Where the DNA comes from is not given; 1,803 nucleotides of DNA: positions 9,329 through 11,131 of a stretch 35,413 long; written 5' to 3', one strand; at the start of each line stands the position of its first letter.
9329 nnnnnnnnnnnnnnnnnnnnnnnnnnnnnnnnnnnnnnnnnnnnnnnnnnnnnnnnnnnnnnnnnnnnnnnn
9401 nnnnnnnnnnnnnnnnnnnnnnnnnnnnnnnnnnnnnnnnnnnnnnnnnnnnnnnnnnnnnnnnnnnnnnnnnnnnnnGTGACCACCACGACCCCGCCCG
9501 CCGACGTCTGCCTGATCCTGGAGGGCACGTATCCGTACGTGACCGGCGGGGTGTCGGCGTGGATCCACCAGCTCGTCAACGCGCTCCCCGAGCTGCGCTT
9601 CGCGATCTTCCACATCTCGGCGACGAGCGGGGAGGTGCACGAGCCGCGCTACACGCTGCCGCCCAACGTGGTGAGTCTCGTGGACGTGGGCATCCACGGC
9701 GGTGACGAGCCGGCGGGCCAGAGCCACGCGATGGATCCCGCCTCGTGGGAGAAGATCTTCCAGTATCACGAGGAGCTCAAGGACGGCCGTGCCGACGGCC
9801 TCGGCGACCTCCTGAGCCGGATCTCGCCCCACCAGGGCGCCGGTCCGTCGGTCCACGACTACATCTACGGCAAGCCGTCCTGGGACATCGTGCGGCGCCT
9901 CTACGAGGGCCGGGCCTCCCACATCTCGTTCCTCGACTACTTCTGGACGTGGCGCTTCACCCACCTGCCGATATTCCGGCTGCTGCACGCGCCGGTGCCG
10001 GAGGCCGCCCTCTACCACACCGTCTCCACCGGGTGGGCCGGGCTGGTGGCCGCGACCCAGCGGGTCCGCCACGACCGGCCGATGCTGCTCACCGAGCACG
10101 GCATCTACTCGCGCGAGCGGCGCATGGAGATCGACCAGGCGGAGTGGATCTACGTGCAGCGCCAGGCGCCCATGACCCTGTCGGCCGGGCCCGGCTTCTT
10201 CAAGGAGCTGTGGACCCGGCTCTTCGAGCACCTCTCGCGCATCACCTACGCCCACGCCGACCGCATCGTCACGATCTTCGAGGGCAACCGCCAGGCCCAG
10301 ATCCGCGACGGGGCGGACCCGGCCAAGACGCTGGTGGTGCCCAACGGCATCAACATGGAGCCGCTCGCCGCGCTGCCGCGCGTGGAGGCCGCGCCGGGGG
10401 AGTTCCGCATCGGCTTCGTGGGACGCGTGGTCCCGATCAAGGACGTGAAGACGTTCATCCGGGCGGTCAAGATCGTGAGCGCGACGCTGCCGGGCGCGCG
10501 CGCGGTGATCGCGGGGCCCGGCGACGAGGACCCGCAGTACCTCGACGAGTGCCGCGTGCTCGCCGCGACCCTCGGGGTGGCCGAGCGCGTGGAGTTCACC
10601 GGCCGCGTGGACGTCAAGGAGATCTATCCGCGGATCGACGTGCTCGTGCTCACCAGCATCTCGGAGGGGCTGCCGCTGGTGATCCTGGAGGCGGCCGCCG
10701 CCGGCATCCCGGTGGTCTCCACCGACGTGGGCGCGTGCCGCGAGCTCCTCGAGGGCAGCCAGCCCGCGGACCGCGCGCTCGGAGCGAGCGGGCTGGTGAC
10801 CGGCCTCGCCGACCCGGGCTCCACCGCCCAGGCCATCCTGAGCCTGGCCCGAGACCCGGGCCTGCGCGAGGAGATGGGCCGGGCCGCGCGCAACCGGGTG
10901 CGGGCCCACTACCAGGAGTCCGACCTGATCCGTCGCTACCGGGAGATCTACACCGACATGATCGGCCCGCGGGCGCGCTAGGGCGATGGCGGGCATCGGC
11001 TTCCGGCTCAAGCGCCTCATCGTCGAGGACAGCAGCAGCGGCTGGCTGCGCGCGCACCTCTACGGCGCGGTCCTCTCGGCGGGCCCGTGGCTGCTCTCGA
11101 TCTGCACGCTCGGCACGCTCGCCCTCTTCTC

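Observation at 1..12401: Complete Pel-type exopolysaccharide locus encoded by nine genes instead of seven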

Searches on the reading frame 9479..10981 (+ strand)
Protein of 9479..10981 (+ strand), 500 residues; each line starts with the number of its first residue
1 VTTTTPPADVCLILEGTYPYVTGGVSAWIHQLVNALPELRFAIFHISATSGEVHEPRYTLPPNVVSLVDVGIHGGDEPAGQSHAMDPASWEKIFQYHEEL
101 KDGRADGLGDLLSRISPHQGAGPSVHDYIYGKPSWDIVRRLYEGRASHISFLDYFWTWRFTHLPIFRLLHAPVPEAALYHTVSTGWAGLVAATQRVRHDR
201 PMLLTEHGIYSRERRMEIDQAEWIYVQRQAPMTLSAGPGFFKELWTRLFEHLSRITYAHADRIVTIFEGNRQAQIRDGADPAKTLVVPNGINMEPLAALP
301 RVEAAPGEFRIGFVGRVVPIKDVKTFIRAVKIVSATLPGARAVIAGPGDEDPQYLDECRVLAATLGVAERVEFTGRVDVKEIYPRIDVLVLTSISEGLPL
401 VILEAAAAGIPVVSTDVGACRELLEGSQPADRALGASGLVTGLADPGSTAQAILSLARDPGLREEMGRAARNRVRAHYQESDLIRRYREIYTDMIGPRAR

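Call 6: search_protein_families(library=pfam, proteins=[window:9479-10981:+], max_evalue=0.01)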
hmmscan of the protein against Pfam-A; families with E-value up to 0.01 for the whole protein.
window:9479-10981:+ (500 aa): 7 families
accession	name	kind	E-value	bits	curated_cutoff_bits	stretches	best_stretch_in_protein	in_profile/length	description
PF11997.14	DUF3492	-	3.7e-81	273.3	23.3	1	8-281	1-267/268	Domain of unknown function (DUF3492)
PF13692.12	Glyco_trans_1_4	-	2.6e-31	109.2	27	1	309-459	2-142/142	Glycosyl transferases group 1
PF00534.26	Glycos_transf_1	-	5.3e-29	101.4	26.4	1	306-473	13-172/172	Glycosyl transferases group 1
PF13439.12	Glyco_transf_4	-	5.6e-10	39.9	28.5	1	164-294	63-169/170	Glycosyltransferase Family 4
PF13579.12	Glyco_trans_4_4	-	7.4e-09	36.6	29.7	1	164-290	61-158/158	Glycosyl transferase 4-like domain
PF20706.3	GT4-conflict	-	3.5e-08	33.3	26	1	273-474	163-372/385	Family 4 Glycosyltransferase in conflict systems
PF13524.12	Glyco_trans_1_2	-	5.6e-07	30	25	1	335-479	10-134/144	Glycosyl transferase-like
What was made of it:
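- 9479..10981 (+): g8, PelF GT4 glycosyltransferase (DUF3492 + GT1). PF11997 E 4e-81 (call 6).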

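Call 8: search_protein_families(library=ncbifam, proteins=[window:9479-10981:+], max_evalue=0.01)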
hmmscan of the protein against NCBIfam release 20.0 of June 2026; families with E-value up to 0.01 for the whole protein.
window:9479-10981:+ (500 aa): 32 families (the best 25 are shown)
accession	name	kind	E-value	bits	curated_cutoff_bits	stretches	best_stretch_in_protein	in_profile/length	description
NF038011.1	PelF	equivalog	7e-152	506.9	100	1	9-491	1-489/489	GT4 family glycosyltransferase PelF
TIGR03088.1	stp2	hypoth_equivalog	1.4e-30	106.6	409.05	1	270-493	160-372/374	TIGR03088 family PEP-CTERM/XrtA system glycosyltransferase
NF041876.1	EPS_EpsE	equivalog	2e-24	86.6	400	1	278-480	182-382/389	exopolysaccharide biosynthesis GT4 family glycosyltransferase EpsE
TIGR04063.1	stp3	hypoth_equivalog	8.4e-23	80.9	442.05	1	247-495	145-396/397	TIGR04063 family PEP-CTERM/XrtA system glycosyltransferase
TIGR03999.1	thiol_BshA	equivalog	1.1e-19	70.6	273.7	1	314-495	205-374/375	N-acetyl-alpha-D-glucosaminyl L-malate synthase BshA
TIGR03449.1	mycothiol_MshA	equivalog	1.1e-17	64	462.5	1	259-476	164-386/406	D-inositol-3-phosphate glycosyltransferase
NF038229.1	Glyco4_Geo_Pelo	equivalog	4.3e-16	58.8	400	1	258-494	108-336/338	GPMC system family 4 glycosyltransferase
TIGR02149.1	glgA_Coryne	subfamily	1e-15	57.8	302.4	1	253-494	138-390/391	glycogen synthase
TIGR04157.1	glyco_rSAM_CFB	subfamily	1.8e-15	56.8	400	1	311-491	230-406/406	TIGR04157 family glycosyltransferase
NF041010.1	glycosy_Agl16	equivalog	3.6e-15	55.7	575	1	248-493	122-350/352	glycosylation protein Agl16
NF046085.1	XrtY_assoc_Gly1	equivalog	1.4e-13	50.5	400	1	272-494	172-384/387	XrtY-associated glycosyltransferase XYAG1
TIGR04047.1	MSMEG_0565_glyc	hypoth_equivalog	6e-13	48.6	259.85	1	273-443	151-335/373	MSMEG_0565 family glycosyltransferase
NF011726.0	PRK15179.1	equivalog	2.3e-12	46.1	733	1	305-424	514-630/694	Vi polysaccharide biosynthesis protein TviE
NF047684.1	TeichurnBiosyTuaC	equivalog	2.9e-12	46.2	550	1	311-483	222-378/391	teichuronic acid biosynthesis protein TuaC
NF050056.1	ProtGlycPglH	equivalog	1.1e-11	44.4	600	1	246-490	124-349/354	GalNAc-alpha-(1->4)-GalNAc-alpha-(1->3)-diNAcBac-PP-undecaprenol alpha-1,4-N-acetyl-D-galactosaminyltransferase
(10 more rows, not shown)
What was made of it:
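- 9479..10981 (+): NF038011 PelF equivalog E 7e-152, 507 bits against a cutoff of 100 (call 8).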

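Call 30: find_related_loci(query=window:9479-10981:+, collection=genome_contigs, flank=10000)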
Query window:9479-10981:+ (500 aa) in genome_contigs; peptide patterns used: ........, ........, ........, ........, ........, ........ (x = any residue, [..] = any of these).
57 stretches matched a pattern; 15 encode a relative of the query (tblastn E <= 1e-3); 14 distinct loci.
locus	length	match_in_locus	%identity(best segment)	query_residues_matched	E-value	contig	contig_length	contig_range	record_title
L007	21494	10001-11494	96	3-500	0e+0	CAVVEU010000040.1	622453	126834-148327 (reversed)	MAG: uncultured Candidatus Rokubacteria bacterium isolate MFD02242.bin.2.279 genome assembly, contig: contig_8823, whole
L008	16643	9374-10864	94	3-499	0e+0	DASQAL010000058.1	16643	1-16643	MAG TPA_asm: Candidatus Acidoferrum sp. isolate SMAG_U11644 k141_729671, whole genome shotgun sequence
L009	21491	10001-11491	93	3-499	0e+0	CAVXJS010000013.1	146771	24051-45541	MAG: uncultured Candidatus Rokubacteria bacterium isolate MFD05567.bin.2.266 genome assembly, contig: contig_47136, whol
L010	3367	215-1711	92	2-500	0e+0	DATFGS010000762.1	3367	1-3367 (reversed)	MAG TPA_asm: Candidatus Methylomirabilota bacterium isolate SMAG_U8669 k141_559752, whole genome shotgun sequence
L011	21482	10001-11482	87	3-496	0e+0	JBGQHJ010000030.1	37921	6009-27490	MAG: Candidatus Methylomirabilia bacterium isolate OBJ2_061818_070_75 k141_345234_length_37921_cov_33.1800, whole genome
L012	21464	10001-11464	85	9-496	0e+0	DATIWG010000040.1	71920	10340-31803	MAG TPA_asm: Nitrosotalea sp. isolate SMAG_U15217 k141_3231126, whole genome shotgun sequence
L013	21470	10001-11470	86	7-496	0e+0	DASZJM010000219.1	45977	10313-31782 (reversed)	MAG TPA_asm: Candidatus Methylomirabilota bacterium isolate SMAG_U6629 k141_6644955, whole genome shotgun sequence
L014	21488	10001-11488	94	6-500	0e+0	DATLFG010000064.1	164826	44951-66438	MAG TPA_asm: Candidatus Limnocylindria bacterium isolate SMAG_U14396 k141_2497393, whole genome shotgun sequence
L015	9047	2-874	88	205-495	2e-156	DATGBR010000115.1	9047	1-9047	MAG TPA_asm: Candidatus Methylomirabilota bacterium isolate SMAG_U9627 k141_189980, whole genome shotgun sequence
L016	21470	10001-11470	84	7-495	0e+0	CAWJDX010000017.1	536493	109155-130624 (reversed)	MAG: uncultured Candidatus Rokubacteria bacterium isolate MFD06298.bin.2.137 genome assembly, contig: contig_37586, whol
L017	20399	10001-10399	32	286-425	3e-7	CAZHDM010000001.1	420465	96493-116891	MAG TPA_asm: uncultured Flavipsychrobacter sp. isolate binchicken_co237_91 genome assembly, contig: NODE_12_length_42046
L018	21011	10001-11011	21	151-489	7e-7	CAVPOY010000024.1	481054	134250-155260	MAG: uncultured Gammaproteobacteria bacterium isolate MFD09779.bin.2.53 genome assembly, contig: contig_42044, whole gen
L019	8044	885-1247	29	283-424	4e-6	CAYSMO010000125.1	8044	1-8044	MAG TPA_asm: uncultured Bacteroidaceae bacterium isolate SRP141376_co3_28 genome assembly, contig: NODE_24114_length_804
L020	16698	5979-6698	24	245-487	2e-9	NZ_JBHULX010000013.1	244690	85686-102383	Aquimarina hainanensis strain KCTC 42423 velvet_auto_105_16, whole genome shotgun sequence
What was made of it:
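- Tried and rejected: The genome_contigs scan with PelF returned only close relatives plus four unrelated GT4 loci (L017-L020), so it did not sample distant pel architectures (call 30).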

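Call 62: search_dna_similar(query=window:9479-10981:+, collection=plasmids, mode=protein, max_rows=25, max_evalue=1e-40)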
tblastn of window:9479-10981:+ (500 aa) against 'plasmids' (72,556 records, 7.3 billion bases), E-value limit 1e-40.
Records with a match: 36; places in all: 36; records where one place covers at least 80% of the query: 36.
Best place of each record, by identity: <60% 36.
By first word of the organism name: Cupriavidus 4; Burkholderia 4; Caballeronia 4; Streptomyces 4; Azospirillum 3; Cereibacter 3; Sulfitobacter 3; Cetobacterium 2; Deinococcus 2; Pseudoalteromonas 1; and 6 more.
By predicted mobility (MOB-suite, as given by PLSDB): non-mobilizable 30; mobilizable 4; conjugative 2.
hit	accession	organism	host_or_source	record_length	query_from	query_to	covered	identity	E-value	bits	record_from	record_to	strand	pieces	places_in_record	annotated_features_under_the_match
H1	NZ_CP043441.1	Cupriavidus campinensis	cell culture,soil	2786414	8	495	98%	42.7%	1e-114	379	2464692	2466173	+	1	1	none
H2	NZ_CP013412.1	Burkholderia thailandensis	environmental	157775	8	494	97%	42.3%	6e-113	374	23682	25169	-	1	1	pelF: GT4 family glycosyltransferase PelF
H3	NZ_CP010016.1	Burkholderia thailandensis 34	-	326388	8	494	97%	42.3%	6e-113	374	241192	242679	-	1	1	pelF: GT4 family glycosyltransferase PelF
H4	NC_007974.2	Cupriavidus metallidurans CH34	-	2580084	8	495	98%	41.9%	8e-109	362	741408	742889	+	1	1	none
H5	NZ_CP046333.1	Cupriavidus metallidurans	sedimentation pond in a zinc factory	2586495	8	495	98%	41.9%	8e-109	362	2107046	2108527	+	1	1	none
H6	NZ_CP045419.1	Pseudoalteromonas sp. THAF3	pure culture,Surface of a polyethylene ...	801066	9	495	97%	41.8%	4e-116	383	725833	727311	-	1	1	pelF: GT4 family glycosyltransferase PelF | hypothetical protein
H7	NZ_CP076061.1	Cupriavidus sp. EM10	Pure-cultured cell,sewage water sludge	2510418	8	495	98%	41.7%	1e-89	357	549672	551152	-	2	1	none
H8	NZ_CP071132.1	Caballeronia sp. M1242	Homo sapiens,ETA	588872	1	500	100%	40.6%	4e-109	363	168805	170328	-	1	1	pelF: GT4 family glycosyltransferase PelF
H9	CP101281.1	Burkholderia sp. FXe9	bacteria,soil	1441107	9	491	97%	41.7%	5e-112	372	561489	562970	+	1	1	pelF: GT4 family glycosyltransferase PelF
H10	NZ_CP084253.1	Caballeronia sp. Sq4a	Anasa tristis,Cell culture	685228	1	500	100%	40.2%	5e-107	357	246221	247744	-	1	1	pelF: GT4 family glycosyltransferase PelF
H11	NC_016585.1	Azospirillum lipoferum 4B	-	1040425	6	495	98%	40.9%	5e-101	340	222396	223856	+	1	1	none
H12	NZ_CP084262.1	Caballeronia sp. SL2Y3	Jalysus wickhami,Cell culture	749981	1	496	99%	40.2%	1e-108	362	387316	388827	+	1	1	pelF: GT4 family glycosyltransferase PelF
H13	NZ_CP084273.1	Caballeronia grimmiae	Leptoglossus zonatus,Cell culture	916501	8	496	98%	40.6%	8e-109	362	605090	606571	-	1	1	pelF: GT4 family glycosyltransferase PelF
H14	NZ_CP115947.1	Ralstonia solanacearum MolK2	Musa sp.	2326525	8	494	97%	40.5%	1e-105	353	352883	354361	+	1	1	record has no annotation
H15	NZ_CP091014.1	Burkholderia cenocepacia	-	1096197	9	491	97%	40.6%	1e-105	353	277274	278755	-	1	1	none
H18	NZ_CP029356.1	Azospirillum thermophilum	cell culture,hot spring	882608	4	495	98%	38.5%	9e-96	325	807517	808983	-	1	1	pelF: GT4 family glycosyltransferase PelF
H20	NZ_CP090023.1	Cereibacter azotoformans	cell culture,Aquaculture sediment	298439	1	495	99%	37.3%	3e-95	323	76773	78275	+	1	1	pelF: GT4 family glycosyltransferase PelF | hypothetical protein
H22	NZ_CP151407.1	Azonexus hydrophilus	metagenomic assembly,groundwater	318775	6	491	97%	37.6%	8e-109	362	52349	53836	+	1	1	pelF: GT4 family glycosyltransferase PelF | hypothetical protein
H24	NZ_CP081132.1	Sulfitobacter sp. W074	-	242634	8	500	99%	36.5%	2e-90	309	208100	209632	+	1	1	pelF: GT4 family glycosyltransferase PelF | pelG: exopolysaccharide Pel transporter PelG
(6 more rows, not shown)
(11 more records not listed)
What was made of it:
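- Tried and rejected: The plasmid collection served that purpose instead (call 62).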

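Call 64: get_annotated_region(hit=H2, flank=11000)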
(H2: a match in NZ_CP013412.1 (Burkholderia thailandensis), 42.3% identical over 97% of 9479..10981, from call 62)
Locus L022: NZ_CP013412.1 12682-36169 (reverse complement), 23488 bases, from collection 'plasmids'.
description: Burkholderia thailandensis strain 2002721643 plasmid p2002721643, complete sequence
organism: Burkholderia thailandensis (NCBI taxid 57975)
taxonomy: Bacteria; Pseudomonadota; Betaproteobacteria; Burkholderiales; Burkholderiaceae; Burkholderia; Burkholderia thailandensis
host: -; source: environmental; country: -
typing (MOB-suite, as given by PLSDB): non-mobilizable; replicon rep_cluster_465
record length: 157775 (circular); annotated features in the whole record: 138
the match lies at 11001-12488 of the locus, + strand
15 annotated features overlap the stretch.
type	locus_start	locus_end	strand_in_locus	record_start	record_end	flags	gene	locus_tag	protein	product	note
CDS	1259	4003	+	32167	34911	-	-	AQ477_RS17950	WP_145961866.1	sugar ABC transporter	-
CDS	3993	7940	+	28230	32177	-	-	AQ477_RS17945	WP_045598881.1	tetratricopeptide repeat protein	-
CDS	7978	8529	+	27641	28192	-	-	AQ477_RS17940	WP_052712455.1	hypothetical protein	-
CDS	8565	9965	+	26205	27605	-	-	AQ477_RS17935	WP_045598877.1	PelD GGDEF domain-containing protein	-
CDS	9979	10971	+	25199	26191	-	-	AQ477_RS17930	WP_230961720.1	hypothetical protein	-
CDS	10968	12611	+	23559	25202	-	pelF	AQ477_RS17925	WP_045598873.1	GT4 family glycosyltransferase PelF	-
CDS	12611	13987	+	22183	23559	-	pelG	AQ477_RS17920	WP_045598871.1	exopolysaccharide Pel transporter PelG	-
CDS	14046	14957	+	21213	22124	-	-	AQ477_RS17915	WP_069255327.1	endo alpha-1,4 polygalactosaminidase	-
CDS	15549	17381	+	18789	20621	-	glmS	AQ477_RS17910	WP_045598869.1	glutamine--fructose-6-phosphate transaminase (isomerizing)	GO:0006040 - amino sugar metabolic process [Evidence IEA]; GO:0009252 - peptidoglycan biosynthetic process [Evidence ...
CDS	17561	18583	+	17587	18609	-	galE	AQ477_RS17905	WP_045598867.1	UDP-glucose 4-epimerase GalE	GO:0006012 - galactose metabolic process [Evidence IEA]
CDS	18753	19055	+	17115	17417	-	-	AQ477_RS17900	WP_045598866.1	transposase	GO:0006313 - DNA transposition [Evidence IEA]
CDS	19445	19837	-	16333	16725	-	-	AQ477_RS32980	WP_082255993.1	MAPEG family protein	-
CDS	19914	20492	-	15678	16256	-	-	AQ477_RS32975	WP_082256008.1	recombinase family protein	GO:0006310 - DNA recombination [Evidence IEA]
CDS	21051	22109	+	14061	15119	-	-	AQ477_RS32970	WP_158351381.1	EAL domain-containing protein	-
CDS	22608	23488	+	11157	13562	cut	-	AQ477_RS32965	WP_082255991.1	YadA-like family protein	-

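Call 65: get_annotated_region(hit=H18, flank=11000)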
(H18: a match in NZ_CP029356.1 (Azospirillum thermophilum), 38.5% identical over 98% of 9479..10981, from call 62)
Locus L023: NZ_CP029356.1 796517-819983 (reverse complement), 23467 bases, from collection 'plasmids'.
description: Azospirillum thermophilum strain CFH 70021 plasmid unnamed1
organism: Azospirillum thermophilum (NCBI taxid 2202148)
taxonomy: Bacteria; Pseudomonadota; Alphaproteobacteria; Rhodospirillales; Azospirillaceae; Azospirillum; Azospirillum thermophilum
host: -; source: cell culture,hot spring; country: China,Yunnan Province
typing (MOB-suite, as given by PLSDB): non-mobilizable
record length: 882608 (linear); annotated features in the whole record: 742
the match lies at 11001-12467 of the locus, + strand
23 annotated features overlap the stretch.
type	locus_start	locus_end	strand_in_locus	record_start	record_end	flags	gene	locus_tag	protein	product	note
CDS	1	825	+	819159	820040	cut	-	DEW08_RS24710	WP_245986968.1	endo alpha-1,4 polygalactosaminidase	-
CDS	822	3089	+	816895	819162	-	-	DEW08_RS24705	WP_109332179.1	hypothetical protein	-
CDS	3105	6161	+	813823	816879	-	-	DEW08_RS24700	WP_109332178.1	tetratricopeptide repeat protein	-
CDS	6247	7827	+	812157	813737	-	-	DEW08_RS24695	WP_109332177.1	tetratricopeptide repeat protein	-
CDS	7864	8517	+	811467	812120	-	-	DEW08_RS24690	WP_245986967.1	GNA1162 family protein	-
CDS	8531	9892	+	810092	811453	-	-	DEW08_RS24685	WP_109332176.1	GAF domain-containing protein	-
CDS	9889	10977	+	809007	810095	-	-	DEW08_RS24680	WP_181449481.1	hypothetical protein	-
CDS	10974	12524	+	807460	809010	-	pelF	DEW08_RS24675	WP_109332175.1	GT4 family glycosyltransferase PelF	-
CDS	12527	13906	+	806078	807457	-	pelG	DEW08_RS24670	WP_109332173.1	exopolysaccharide Pel transporter PelG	-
CDS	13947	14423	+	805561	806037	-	-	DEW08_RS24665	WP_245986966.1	hypothetical protein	-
CDS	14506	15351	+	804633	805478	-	-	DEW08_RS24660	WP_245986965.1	hypothetical protein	-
CDS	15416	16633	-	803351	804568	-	-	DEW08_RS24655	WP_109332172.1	homoserine O-acetyltransferase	GO:0009058 - biosynthetic process [Evidence IEA]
CDS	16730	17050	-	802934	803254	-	-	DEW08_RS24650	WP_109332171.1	heavy metal-binding domain-containing protein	-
CDS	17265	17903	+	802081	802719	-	-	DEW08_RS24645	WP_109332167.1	hypothetical protein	-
CDS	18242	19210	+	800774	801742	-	-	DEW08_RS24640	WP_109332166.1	YqaJ viral recombinase family protein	-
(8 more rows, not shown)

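Call 71: get_annotated_region(hit=H20, flank=11000)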
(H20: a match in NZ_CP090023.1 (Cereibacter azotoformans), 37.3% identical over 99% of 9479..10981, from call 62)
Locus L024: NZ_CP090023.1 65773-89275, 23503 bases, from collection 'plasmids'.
description: Cereibacter azotoformans strain SY5 plasmid p1, complete sequence
organism: Cereibacter azotoformans (NCBI taxid 43057)
taxonomy: Bacteria; Pseudomonadota; Alphaproteobacteria; Rhodobacterales; Paracoccaceae; Cereibacter; Cereibacter azotoformans
host: -; source: cell culture,Aquaculture sediment; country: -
typing (MOB-suite, as given by PLSDB): non-mobilizable; replicon rep_cluster_252
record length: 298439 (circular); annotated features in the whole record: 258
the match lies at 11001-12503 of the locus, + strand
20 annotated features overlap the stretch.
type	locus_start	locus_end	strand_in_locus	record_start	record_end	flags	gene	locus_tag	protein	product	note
CDS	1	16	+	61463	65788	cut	-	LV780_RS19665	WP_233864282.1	hypothetical protein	-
CDS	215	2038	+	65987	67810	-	glmS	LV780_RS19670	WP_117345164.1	glutamine--fructose-6-phosphate transaminase (isomerizing)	GO:0006040 - amino sugar metabolic process [Evidence IEA]; GO:0009252 - peptidoglycan biosynthetic process [Evidence ...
CDS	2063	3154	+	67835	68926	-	galE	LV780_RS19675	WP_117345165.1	UDP-glucose 4-epimerase GalE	GO:0006012 - galactose metabolic process [Evidence IEA]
CDS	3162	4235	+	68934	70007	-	-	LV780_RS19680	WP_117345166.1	endo alpha-1,4 polygalactosaminidase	-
CDS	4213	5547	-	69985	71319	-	-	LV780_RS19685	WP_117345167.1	hypothetical protein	-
CDS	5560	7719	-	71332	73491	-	-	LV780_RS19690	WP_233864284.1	hypothetical protein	-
CDS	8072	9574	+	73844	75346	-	-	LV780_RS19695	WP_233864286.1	polysaccharide biosynthesis/export family protein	GO:0015774 - polysaccharide transport [Evidence IEA]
CDS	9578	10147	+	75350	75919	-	-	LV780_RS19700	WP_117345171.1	hypothetical protein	-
CDS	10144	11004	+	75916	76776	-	-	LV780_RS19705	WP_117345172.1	hypothetical protein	-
CDS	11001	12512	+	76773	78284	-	pelF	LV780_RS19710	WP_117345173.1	GT4 family glycosyltransferase PelF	-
CDS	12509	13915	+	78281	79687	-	pelG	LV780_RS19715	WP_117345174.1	exopolysaccharide Pel transporter PelG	-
CDS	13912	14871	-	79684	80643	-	-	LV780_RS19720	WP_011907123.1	IS481 family transposase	-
CDS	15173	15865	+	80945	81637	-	-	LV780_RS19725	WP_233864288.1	response regulator transcription factor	GO:0000160 - phosphorelay signal transduction system [Evidence IEA]; GO:0006355 - regulation of DNA-templated ...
CDS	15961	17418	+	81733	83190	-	-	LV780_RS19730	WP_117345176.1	MJ1477/TM1410 family putative glycoside hydrolase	-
CDS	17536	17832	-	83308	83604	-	-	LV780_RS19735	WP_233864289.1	DUF1217 domain-containing protein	-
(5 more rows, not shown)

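Call 72: get_annotated_region(hit=H24, flank=11000)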
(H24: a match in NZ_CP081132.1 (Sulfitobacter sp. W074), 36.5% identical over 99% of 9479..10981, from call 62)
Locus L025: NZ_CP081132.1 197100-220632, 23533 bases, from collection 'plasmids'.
description: Sulfitobacter sp. W074 plasmid unnamed2, complete sequence
organism: Sulfitobacter sp. W074 (NCBI taxid 2867026)
taxonomy: Bacteria; Pseudomonadota; Alphaproteobacteria; Rhodobacterales; Roseobacteraceae; Sulfitobacter; Sulfitobacter sp. W074
host: -; source: -; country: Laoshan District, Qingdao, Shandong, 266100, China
typing (MOB-suite, as given by PLSDB): non-mobilizable
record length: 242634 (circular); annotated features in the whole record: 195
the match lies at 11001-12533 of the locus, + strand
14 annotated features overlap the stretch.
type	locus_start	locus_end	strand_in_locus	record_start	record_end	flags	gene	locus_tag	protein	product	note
CDS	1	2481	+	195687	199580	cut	-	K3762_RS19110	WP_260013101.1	hypothetical protein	-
CDS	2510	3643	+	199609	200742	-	galE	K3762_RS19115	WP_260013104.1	UDP-glucose 4-epimerase GalE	GO:0006012 - galactose metabolic process [Evidence IEA]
CDS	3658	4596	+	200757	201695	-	-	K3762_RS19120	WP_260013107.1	endo alpha-1,4 polygalactosaminidase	-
CDS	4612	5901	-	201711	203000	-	-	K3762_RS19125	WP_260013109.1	hypothetical protein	-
CDS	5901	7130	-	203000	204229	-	-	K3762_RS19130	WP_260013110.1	hypothetical protein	-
CDS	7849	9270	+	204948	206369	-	-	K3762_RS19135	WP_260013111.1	polysaccharide biosynthesis/export family protein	GO:0015774 - polysaccharide transport [Evidence IEA]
CDS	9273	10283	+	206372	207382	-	-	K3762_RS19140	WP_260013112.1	hypothetical protein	-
CDS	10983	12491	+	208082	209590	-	pelF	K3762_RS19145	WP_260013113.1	GT4 family glycosyltransferase PelF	-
CDS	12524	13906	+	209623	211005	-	pelG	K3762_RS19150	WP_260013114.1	exopolysaccharide Pel transporter PelG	-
CDS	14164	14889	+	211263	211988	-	-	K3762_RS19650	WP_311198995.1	response regulator transcription factor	GO:0000160 - phosphorelay signal transduction system [Evidence IEA]; GO:0006355 - regulation of DNA-templated ...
CDS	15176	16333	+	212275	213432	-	-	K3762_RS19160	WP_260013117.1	LuxR C-terminal-related transcriptional regulator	GO:0006355 - regulation of DNA-templated transcription [Evidence IEA]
CDS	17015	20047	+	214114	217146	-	-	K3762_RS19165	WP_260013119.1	DUF4214 domain-containing protein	-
CDS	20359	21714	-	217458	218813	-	-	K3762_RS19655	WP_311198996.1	DUF4214 domain-containing protein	-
CDS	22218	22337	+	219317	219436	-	-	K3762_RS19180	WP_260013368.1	cytochrome c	-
